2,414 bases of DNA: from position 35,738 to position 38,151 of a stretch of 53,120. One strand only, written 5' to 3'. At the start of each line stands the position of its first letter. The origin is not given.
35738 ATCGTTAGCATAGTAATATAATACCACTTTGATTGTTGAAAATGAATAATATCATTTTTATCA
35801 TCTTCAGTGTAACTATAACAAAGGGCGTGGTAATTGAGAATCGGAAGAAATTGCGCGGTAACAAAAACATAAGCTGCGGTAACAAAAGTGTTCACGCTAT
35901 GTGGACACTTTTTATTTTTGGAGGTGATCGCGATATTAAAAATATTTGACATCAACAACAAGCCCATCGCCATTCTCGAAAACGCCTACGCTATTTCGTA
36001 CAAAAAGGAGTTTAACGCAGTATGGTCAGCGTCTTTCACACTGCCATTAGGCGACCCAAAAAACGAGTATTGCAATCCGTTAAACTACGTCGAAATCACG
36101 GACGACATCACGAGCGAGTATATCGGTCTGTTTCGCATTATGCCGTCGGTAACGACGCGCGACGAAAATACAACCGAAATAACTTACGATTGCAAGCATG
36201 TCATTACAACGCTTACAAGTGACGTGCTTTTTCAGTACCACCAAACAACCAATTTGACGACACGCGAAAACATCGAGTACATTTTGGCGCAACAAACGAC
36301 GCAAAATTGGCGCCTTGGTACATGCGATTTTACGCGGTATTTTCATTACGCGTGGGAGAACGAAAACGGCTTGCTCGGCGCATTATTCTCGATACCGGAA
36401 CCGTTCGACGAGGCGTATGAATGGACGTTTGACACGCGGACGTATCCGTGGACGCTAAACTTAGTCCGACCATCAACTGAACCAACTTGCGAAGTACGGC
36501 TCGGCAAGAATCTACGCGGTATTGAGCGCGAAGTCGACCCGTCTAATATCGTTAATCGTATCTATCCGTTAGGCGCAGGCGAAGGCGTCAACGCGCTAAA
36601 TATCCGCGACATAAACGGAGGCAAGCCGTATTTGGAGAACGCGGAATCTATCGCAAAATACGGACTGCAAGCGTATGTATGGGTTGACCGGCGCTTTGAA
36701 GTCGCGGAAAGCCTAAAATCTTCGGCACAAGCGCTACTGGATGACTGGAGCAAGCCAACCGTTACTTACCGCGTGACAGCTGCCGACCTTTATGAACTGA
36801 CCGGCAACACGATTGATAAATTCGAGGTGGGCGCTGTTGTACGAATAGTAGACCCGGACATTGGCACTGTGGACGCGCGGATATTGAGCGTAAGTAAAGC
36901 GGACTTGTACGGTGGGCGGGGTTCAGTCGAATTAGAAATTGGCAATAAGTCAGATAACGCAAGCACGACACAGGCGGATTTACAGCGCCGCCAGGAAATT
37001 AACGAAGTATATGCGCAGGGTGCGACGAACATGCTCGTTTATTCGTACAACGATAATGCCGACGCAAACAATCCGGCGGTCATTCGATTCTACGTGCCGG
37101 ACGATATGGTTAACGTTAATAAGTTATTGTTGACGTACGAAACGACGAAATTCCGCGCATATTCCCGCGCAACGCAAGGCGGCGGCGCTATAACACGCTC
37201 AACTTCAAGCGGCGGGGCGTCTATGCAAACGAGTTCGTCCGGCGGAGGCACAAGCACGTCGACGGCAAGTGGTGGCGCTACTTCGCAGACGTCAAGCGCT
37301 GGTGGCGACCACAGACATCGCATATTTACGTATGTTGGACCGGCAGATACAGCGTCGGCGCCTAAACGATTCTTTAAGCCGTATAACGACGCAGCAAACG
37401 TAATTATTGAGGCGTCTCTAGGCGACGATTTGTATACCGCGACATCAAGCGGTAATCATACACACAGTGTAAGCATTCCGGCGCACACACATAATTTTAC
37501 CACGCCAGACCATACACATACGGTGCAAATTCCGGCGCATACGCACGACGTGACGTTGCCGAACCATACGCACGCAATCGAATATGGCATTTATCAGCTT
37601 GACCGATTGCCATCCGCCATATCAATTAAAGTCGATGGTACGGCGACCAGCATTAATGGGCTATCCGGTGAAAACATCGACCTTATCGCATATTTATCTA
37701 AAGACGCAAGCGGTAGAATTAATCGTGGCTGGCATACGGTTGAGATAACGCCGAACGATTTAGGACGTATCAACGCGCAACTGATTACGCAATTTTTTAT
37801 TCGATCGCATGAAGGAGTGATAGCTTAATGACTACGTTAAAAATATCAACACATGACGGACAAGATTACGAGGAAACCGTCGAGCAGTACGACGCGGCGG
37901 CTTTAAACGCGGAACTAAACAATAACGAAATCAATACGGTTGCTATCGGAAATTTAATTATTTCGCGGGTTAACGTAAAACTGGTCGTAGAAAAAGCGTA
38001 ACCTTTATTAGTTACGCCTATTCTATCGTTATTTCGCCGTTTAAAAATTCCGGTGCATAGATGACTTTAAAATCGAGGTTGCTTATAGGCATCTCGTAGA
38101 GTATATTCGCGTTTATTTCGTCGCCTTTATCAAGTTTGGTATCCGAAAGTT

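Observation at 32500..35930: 3.4-kb low-GC cassette inserted between Dit and Tal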

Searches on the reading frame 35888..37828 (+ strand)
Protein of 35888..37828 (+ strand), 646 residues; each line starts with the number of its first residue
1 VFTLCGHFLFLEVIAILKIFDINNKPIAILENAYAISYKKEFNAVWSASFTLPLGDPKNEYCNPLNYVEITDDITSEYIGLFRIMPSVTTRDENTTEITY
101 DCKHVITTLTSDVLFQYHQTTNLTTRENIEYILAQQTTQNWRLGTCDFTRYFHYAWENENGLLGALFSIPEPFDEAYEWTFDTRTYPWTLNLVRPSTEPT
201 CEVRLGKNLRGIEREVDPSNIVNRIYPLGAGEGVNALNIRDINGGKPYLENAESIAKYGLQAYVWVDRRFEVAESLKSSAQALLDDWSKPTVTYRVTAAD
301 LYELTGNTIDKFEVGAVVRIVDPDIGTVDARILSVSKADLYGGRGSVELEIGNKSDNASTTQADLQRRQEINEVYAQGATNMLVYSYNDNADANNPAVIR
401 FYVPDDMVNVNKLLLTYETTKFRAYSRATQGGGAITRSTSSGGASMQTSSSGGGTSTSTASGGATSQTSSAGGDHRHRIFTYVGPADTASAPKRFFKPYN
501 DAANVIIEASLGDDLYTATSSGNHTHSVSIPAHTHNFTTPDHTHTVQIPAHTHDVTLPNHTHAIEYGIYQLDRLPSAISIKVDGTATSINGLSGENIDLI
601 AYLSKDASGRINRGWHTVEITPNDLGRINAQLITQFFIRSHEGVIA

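Call 5: search_protein_families(library=pfam, proteins=[window:35888-37828:+], max_evalue=0.01)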
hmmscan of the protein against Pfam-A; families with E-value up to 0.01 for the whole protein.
window:35888-37828:+ (646 aa): 2 families
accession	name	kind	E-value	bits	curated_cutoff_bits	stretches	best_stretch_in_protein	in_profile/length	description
PF06605.17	Prophage_tail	-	1.1e-43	150.2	31.3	1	108-364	3-249/250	Prophage endopeptidase tail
PF18994.6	Prophage_tailD1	-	4.1e-05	24.1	23.6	1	18-97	2-77/84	Prophage endopeptidase tail N-terminal domain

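Call 6: search_protein_families(library=phrogs, proteins=[window:35888-37828:+], max_evalue=0.001)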
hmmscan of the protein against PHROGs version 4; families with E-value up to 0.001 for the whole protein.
window:35888-37828:+ (646 aa): 18 families
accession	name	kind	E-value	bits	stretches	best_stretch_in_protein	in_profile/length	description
phrog_4311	-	head and packaging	1.6e-258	860.5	1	17-643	2-648/651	minor head protein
phrog_22322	-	tail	9.1e-32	111.3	1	19-351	14-342/562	tail protein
phrog_3558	-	tail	2.8e-26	93.3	1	199-379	211-400/1047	tail protein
phrog_3475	-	tail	9e-26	91.3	1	23-355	402-719/841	minor tail protein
phrog_12312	-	head and packaging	1.9e-20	73.8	1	17-370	3-372/784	virion structural protein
phrog_1067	-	head and packaging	1.7e-16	60.9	1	17-377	8-367/991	minor head protein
phrog_18110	-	unknown function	8.2e-13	48.7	1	208-349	176-312/567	-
phrog_36443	-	unknown function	3.7e-12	45.9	1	208-324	196-313/1238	-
phrog_5555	-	tail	4e-12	46.3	1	26-368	16-356/788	tail protein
phrog_2097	-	tail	9.8e-09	35.5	1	445-565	460-572/644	tail fiber protein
phrog_1775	-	head and packaging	7e-08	31.4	1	90-323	81-322/1609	minor head protein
phrog_8469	-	tail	7.4e-07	29.8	1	519-573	176-233/303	tail fiber protein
phrog_32822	-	head and packaging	1.8e-06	26.9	1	390-587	1313-1503/1548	virion structural protein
phrog_295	-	tail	1e-05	25.6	1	448-557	681-772/794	tail fiber protein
phrog_7142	-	tail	1.2e-05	25.1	1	28-230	19-213/622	tail protein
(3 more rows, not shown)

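Call 9: search_dna_similar(query=window:35933-37828:+, collection=phages, mode=protein, max_rows=25)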
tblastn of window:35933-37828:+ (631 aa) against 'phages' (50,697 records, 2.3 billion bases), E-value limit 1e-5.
Records with a match: 65; places in all: 65; records where one place covers at least 80% of the query: 14.
Best place of each record, by identity: <60% 65.
By first word of the organism name: Bacillus 11; Streptococcus 10; Enterococcus 7; Geobacillus 6; Listeria 6; Latilactobacillus 5; Bacteriophage 3; Oscillospiraceae 2; Stenotrophomonas 2; Escherichia 2; and 11 more.
By host as written in the record: - 8; Enterococcus faecalis 7; Listeria monocytogenes 6; Bacillus halmapalus DSM 29712 2; Bacillus anthracis 2; Geobacillus kaustophilus ATCC 8005 2; Oscillospiraceae 2; Geobacillus stearothermophilus 2184 2; and 30 more.
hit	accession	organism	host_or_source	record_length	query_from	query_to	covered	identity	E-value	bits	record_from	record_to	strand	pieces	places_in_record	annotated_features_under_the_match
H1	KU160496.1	Bacillus phage vB_BhaS-171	Bacillus halmapalus DSM 29712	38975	1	625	99%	55.3%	0e+0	665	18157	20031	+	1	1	hypothetical protein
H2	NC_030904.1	Bacillus phage vB_BhaS-171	Bacillus halmapalus DSM 29712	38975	1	625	99%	55.3%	0e+0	665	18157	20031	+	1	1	minor head protein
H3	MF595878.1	Caldibacillus phage CBP1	Caldibacillus debilis GB1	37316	1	628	100%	51.0%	0e+0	589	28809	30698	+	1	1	none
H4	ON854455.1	Halomonas phage YPHTV-1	Halomonas sp. H5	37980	1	628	86%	52.0%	5e-140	596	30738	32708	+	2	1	prophage endopeptidase tail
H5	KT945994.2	Enterococcus phage vB_EfaS_IME197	Enterococcus faecalis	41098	1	628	100%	43.5%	8e-168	536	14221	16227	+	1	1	putative structural protein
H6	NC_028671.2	Enterococcus phage vB_EfaS_IME197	Enterococcus faecalis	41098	1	628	100%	43.5%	8e-168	536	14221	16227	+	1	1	minor head protein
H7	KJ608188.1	Enterococcus phage EFC-1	Enterococcus faecalis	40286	1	628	100%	43.5%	2e-167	535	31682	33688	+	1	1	minor structural protein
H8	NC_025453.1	Enterococcus phage EFC-1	Enterococcus faecalis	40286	1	628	100%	43.5%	2e-167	535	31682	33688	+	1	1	minor head protein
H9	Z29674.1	Enterococcal phage FC1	-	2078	1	628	100%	43.3%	1e-174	517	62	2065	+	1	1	74kDa protein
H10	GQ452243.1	Enterococcus phage phiEf11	Enterococcus faecalis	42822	1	628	100%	43.2%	2e-165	530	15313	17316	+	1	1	putative phage structural protein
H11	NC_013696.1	Enterococcus phage phiEf11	Enterococcus faecalis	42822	1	628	100%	43.2%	2e-165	530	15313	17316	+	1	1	minor head protein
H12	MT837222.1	Bacteriophage sp.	human fecal samples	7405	2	628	99%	39.7%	1e-89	423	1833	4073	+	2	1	record has no annotation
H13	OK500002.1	Bacillus phage vB_BanS_Athena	Bacillus anthracis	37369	2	521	82%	45.5%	2e-133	437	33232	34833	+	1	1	putative minor structural protein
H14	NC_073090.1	Bacillus phage vB_BanS_Athena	Bacillus anthracis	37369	2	521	82%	45.5%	2e-133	437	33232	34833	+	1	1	putative minor structural protein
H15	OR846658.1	Enterococcus phage Efs 1-1-1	Enterococcus faecalis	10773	1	405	64%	43.0%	3e-107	361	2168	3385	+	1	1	record has no annotation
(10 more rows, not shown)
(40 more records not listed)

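Call 11: get_annotated_region(hit=H2, flank=8000)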
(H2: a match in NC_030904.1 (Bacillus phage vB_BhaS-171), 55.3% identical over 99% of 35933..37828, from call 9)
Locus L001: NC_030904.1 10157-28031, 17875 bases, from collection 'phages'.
description: Bacillus phage vB_BhaS-171, complete genome.
organism: Bacillus phage vB_BhaS-171 (NCBI taxid 1775140)
taxonomy: Viruses; Duplodnaviria; Heunggongvirae; Uroviricota; Caudoviricetes
host: Bacillus halmapalus DSM 29712; source: Lake Elmenteita; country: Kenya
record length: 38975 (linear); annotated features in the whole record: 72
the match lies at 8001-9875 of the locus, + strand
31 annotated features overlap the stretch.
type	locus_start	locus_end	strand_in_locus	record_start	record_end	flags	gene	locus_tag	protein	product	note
CDS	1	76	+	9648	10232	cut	-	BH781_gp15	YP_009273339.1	major tail protein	similar to WP_004832626 hypothetical protein [Parvimonas micra]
regulatory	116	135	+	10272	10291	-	-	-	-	terminator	putative transcriptional terminator, - 11.60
CDS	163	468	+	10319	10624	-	-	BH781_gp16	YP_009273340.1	hypothetical protein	similar to hypothetical protein [Bacillus mannanilyticus]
CDS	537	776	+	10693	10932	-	-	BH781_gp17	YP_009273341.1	hypothetical protein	-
CDS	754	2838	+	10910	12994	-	-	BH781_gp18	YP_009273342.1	tail length tape measure protein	conserved domain tape_meas_TP901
CDS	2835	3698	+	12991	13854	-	-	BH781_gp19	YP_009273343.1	hypothetical protein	similar to hypothetical protein GPGV1_gp30 [Geobacillus phage GBSV1]; conserved domain Sipho_tail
CDS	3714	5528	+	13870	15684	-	-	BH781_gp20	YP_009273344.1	GDSL-like lipase/acylhydrolase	similar to lysophospholipase L1-related esterase [Clostridium phage phiCP34O]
CDS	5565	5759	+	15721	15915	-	-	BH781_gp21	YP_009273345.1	hypothetical protein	-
CDS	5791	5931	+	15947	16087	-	-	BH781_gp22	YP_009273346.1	hypothetical protein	-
regulatory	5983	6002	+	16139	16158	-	-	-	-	terminator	putative transcriptional terminator, -12.20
CDS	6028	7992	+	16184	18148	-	-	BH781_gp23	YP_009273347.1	tail spike protein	similar to gp18.3 [Bacillus phage SPO1]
CDS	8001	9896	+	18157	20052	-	-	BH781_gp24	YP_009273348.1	minor head protein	similar to putative phage structural protein [Enterococcus phage phiEf11]; conserved domain put_anti_recept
CDS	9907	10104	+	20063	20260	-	-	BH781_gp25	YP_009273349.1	hypothetical protein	-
CDS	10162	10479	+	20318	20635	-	-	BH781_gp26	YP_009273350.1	hypothetical protein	-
CDS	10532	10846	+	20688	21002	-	-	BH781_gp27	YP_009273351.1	hypothetical protein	similar to hypothetical protein BCBBV1cgp56 [Bacillus phage BCJA1c]; 1 TMD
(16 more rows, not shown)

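Call 12: get_annotated_region(hit=H3, flank=8000)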
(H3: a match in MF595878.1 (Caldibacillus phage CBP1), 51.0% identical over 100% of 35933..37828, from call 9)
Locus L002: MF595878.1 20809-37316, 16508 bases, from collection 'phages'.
description: Caldibacillus phage CBP1, complete genome.
organism: Caldibacillus phage CBP1 (NCBI taxid 2036768)
taxonomy: Viruses; Duplodnaviria; Heunggongvirae; Uroviricota; Caudoviricetes
host: Caldibacillus debilis GB1; source: eutrophic marsh; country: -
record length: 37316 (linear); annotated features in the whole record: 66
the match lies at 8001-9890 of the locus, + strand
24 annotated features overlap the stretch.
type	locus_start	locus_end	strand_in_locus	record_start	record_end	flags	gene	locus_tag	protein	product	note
CDS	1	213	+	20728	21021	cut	-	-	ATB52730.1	hypothetical protein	-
CDS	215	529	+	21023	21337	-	-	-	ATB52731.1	DNA packaging protein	-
CDS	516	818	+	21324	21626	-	-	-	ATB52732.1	hypothetical protein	-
CDS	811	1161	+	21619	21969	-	-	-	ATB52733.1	tail-component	-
CDS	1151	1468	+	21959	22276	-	-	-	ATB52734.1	aminopeptidase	-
CDS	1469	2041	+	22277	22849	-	-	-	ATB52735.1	major tail protein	-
CDS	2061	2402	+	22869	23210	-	-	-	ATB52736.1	hypothetical protein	-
CDS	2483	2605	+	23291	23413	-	-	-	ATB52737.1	hypothetical protein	-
CDS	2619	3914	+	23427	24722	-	-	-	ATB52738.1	hypothetical protein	-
CDS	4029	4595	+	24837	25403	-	-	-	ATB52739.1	TMP repeat containing protein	-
CDS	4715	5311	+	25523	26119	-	-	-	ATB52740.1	TMP repeat containing protein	-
CDS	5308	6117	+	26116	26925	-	-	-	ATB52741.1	minor structural protein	-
CDS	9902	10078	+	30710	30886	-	-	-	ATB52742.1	hypothetical protein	-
CDS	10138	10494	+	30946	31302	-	-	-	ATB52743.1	hypothetical protein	-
CDS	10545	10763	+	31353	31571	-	-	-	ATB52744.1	hypothetical protein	-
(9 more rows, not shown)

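Call 13: get_annotated_region(hit=H4, flank=8000)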
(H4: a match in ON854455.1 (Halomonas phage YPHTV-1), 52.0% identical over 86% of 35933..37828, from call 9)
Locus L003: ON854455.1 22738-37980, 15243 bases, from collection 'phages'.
description: Halomonas phage YPHTV-1, complete genome.
organism: Halomonas phage YPHTV-1 (NCBI taxid 2933069)
taxonomy: Viruses; Duplodnaviria; Heunggongvirae; Uroviricota; Caudoviricetes
host: Halomonas sp. H5; source: -; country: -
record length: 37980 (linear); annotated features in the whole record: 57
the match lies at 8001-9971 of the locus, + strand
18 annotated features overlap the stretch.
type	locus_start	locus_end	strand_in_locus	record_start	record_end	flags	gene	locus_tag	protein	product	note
CDS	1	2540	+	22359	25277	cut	smc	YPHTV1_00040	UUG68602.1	chromosome partition protein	Chromosome partition protein Smc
CDS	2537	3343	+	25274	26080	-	-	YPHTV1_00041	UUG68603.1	tail protein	-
CDS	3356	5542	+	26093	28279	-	-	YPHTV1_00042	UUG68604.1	zinc carboxypeptidase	-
CDS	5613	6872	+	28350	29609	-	-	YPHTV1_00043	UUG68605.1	O-antigen ligase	-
CDS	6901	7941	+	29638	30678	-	oatA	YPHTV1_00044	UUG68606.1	O-acetyltransferase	O-acetyltransferase OatA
CDS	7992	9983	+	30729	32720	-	-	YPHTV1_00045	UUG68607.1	prophage endopeptidase tail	-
CDS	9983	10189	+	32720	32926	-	-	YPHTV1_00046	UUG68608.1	hypothetical protein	-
CDS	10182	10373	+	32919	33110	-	-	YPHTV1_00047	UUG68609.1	hypothetical protein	-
CDS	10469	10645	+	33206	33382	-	-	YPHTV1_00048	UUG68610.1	hypothetical protein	-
CDS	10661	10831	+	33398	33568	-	-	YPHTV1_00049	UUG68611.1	hypothetical protein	-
CDS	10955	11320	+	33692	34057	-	-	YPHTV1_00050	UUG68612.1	hypothetical protein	-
CDS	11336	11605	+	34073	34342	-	-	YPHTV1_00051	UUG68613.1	hypothetical protein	-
CDS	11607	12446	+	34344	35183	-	cwlK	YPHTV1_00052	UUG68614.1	peptidoglycan L-alanyl-D-glutamate endopeptidase CwlK precursor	-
CDS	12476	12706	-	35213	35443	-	-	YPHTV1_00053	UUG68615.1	hypothetical protein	-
CDS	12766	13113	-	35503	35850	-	-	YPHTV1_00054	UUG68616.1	hypothetical protein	-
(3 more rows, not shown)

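Call 14: get_annotated_region(hit=H11, flank=8000)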
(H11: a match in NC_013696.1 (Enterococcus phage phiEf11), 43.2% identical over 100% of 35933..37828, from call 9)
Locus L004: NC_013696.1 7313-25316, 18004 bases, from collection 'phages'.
description: Enterococcus phage phiEf11, complete genome.
organism: Enterococcus phage phiEf11 (NCBI taxid 663241)
taxonomy: Viruses; Duplodnaviria; Heunggongvirae; Uroviricota; Caudoviricetes
host: Enterococcus faecalis; source: -; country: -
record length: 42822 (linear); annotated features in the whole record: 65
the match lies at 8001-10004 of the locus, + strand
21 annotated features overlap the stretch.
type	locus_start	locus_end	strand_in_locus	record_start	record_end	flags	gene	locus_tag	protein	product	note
CDS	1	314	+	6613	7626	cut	-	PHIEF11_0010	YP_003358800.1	major head protein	similar to INSD accession AAR27461.1; similar to INSD accession ABJ70683.1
CDS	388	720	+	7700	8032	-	-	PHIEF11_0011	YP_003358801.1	head-tail adaptor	similar to INSD accession AAK38055.1; similar to INSD accession AAM75791.1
CDS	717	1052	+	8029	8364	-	-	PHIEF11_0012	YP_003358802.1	minor head protein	similar to INSD accession AAM75792.1; similar to INSD accession ABJ72674.1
CDS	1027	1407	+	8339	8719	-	-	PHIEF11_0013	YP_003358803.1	tail completion or Neck1 protein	gp10 family protein; identified by match to protein family HMM PF07772; match to protein family HMM TIGR01725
CDS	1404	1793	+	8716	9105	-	-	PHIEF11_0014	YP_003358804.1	tail terminator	similar to INSD accession AAA32612.1; similar to INSD accession AAK38058.1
CDS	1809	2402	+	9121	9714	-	-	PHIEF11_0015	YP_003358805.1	major tail protein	similar to INSD accession CAA59191.1; match to protein family HMM PF06199; match to protein family HMM TIGR02126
CDS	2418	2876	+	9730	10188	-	-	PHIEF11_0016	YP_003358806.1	major tail protein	similar to INSD accession AAX90707.1; similar to INSD accession BAB21741.1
CDS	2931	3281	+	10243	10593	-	-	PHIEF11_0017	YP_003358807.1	tail chaperone protein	similar to INSD accession AAT87690.1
CDS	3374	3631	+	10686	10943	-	-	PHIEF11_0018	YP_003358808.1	tail assembly chaperone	similar to INSD accession ABJ70676.1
CDS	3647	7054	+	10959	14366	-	-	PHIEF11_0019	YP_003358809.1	tail length tape measure protein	similar to INSD accession AAO81743.1; similar to INSD accession AAU85096.1; match to protein family HMM TIGR02675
CDS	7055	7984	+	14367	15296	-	-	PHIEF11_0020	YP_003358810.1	minor tail protein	similar to INSD accession AAO81082.1; match to protein family HMM TIGR01633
CDS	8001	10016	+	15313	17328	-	-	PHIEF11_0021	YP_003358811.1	minor head protein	similar to INSD accession AAO81083.1; similar to INSD accession CAA82772.1; similar to RefSeq accession NP_843020.1; ...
CDS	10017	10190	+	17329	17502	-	-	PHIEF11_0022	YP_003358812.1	hypothetical protein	identified by glimmer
CDS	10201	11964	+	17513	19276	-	-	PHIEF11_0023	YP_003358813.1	hypothetical protein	similar to INSD accession AAO81084.1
CDS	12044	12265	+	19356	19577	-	-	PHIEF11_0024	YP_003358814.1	hypothetical protein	similar to INSD accession ABT18013.1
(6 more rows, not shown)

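Call 35: find_related_loci(query=window:35933-37828:+, collection=genome_contigs, flank=8000)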
Query window:35933-37828:+ (631 aa) in genome_contigs; peptide patterns used: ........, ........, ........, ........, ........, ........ (x = any residue, [..] = any of these).
88 stretches matched a pattern; 4 encode a relative of the query (tblastn E <= 1e-3); 4 distinct loci.
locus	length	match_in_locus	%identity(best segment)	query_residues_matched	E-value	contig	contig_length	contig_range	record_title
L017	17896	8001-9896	48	2-628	0e+0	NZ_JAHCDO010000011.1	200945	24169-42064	Bacillus pfraonensis strain 70b PA8B2_11, whole genome shotgun sequence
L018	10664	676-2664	45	2-628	5e-177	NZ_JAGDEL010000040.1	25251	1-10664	Metabacillus bambusae strain BG109 contig40, whole genome shotgun sequence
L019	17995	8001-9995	42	2-628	2e-175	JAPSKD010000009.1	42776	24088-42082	MAG: Bacillus sp. (in: firmicutes) isolate RH52_bin.007 NODE_538_length_42776_cov_5.411616, whole genome shotgun sequenc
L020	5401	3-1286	38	192-628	5e-71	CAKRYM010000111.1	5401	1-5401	MAG: uncultured Firmicutes bacterium isolate REFINED_METABAT215_TOP10_CONTIGS_1500_ASSEMBLY_K77_MERGED__Hadza_PheChl_Fib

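Call 36: find_related_loci(query=window:35933-37828:+, collection=viral_contigs, flank=8000)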
Query window:35933-37828:+ (631 aa) in viral_contigs; peptide patterns used: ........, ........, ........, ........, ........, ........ (x = any residue, [..] = any of these).
16 stretches matched a pattern; 14 encode a relative of the query (tblastn E <= 1e-3); 14 distinct loci.
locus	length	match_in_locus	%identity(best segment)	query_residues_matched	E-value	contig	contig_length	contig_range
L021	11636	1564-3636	46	2-628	0e+0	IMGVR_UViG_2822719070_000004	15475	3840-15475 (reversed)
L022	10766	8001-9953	47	2-628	0e+0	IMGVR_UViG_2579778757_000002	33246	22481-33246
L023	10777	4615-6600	47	2-628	0e+0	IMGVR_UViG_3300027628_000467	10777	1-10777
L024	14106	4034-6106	45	2-628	0e+0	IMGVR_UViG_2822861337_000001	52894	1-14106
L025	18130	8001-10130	45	2-628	0e+0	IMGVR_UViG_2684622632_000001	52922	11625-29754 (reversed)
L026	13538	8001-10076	46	1-628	0e+0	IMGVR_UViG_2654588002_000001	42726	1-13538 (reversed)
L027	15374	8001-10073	44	2-628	0e+0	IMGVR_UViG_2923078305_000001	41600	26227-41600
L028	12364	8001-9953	47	2-628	0e+0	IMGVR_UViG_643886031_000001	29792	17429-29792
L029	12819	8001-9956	46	2-628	0e+0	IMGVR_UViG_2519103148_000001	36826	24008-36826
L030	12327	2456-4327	46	3-630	0e+0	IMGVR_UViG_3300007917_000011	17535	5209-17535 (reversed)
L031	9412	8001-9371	50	2-458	1e-150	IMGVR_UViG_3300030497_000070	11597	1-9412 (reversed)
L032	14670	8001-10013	45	1-628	0e+0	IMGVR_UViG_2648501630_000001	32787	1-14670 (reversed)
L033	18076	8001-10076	44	1-628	0e+0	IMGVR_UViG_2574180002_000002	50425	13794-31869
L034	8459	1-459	86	479-631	6e-84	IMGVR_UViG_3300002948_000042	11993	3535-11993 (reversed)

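Call 79: search_protein_families(library=pfam, proteins=[L003:5613-6872:+, L003:6901-7941:+, L022:7117-7905:+, L031:7575-7934:+, L027:7129-7875:+], max_evalue=0.001)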
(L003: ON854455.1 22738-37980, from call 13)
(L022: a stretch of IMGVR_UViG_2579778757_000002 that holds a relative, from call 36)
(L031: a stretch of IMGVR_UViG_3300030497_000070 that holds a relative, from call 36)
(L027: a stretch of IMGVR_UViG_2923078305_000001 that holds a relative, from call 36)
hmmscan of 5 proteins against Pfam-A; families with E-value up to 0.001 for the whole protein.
L003:5613-6872:+ (419 aa): 1 family
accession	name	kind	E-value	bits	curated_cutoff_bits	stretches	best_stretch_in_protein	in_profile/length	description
PF04932.20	Wzy_C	-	5.9e-24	85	31.7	1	192-329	5-149/149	O-Antigen ligase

L003:6901-7941:+ (346 aa): 1 family
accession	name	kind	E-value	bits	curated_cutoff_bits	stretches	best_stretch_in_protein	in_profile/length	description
PF01757.29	Acyl_transf_3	-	2.8e-33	115.8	31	1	7-313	2-323/326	Acyltransferase domain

L022:7117-7905:+ (262 aa): 1 family
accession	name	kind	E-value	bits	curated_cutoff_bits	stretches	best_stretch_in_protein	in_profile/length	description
PF20434.5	BD-FAE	-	8.2e-05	22.6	26.8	1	91-142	69-119/215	BD-FAE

L031:7575-7934:+ (119 aa): 2 families
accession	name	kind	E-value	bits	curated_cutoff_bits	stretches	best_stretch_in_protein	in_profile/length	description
PF12760.12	Zn_ribbon_IS1595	-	4.2e-05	23.9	25.4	0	9-39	19-44/46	Transposase zinc-ribbon domain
PF14354.12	Lar_restr_allev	-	0.00014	22.4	28.6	0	65-110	5-33/58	Restriction alleviation protein Lar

L027:7129-7875:+ (248 aa): 2 families
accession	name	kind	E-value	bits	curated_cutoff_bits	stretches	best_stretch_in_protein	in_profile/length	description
PF13472.12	Lipase_GDSL_2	-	1.8e-17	64.8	32.9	1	54-235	1-177/178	GDSL-like Lipase/Acylhydrolase family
PF00657.28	Lipase_GDSL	-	3.8e-11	44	23.6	1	53-240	2-207/208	GDSL-like Lipase/Acylhydrolase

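Call 87: search_protein_families(library=ncbifam, proteins=[L003:5613-6872:+], max_evalue=0.01)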
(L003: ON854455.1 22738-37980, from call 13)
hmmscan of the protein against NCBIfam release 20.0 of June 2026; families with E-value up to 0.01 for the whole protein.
L003:5613-6872:+ (419 aa): 2 families
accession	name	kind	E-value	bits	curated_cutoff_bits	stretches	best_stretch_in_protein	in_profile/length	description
TIGR03097.1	PEP_O_lig_1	hypoth_equivalog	2.5e-12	46.4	188.1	1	6-346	14-355/408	putative O-glycosylation ligase, exosortase A system-associated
TIGR00947.1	2A73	equivalog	3.1e-08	33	366.4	1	192-345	207-371/425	IctB family putative bicarbonate transporter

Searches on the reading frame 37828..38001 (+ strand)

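Call 5: search_protein_families(library=pfam, proteins=[window:37828-38001:+], max_evalue=0.01)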
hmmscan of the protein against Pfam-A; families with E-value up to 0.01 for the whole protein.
window:37828-38001:+ (57 aa): 0 families

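Call 6: search_protein_families(library=phrogs, proteins=[window:37828-38001:+], max_evalue=0.001)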
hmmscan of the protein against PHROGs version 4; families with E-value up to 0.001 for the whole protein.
window:37828-38001:+ (57 aa): 1 family
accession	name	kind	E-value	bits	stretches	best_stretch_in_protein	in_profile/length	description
phrog_12586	-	unknown function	6.6e-15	56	1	3-55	66-118/163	-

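Call 89: search_protein_families(library=padloc, proteins=[window:37828-38001:+], max_evalue=0.001)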
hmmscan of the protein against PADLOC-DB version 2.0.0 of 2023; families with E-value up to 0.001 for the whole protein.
window:37828-38001:+ (57 aa): 0 families
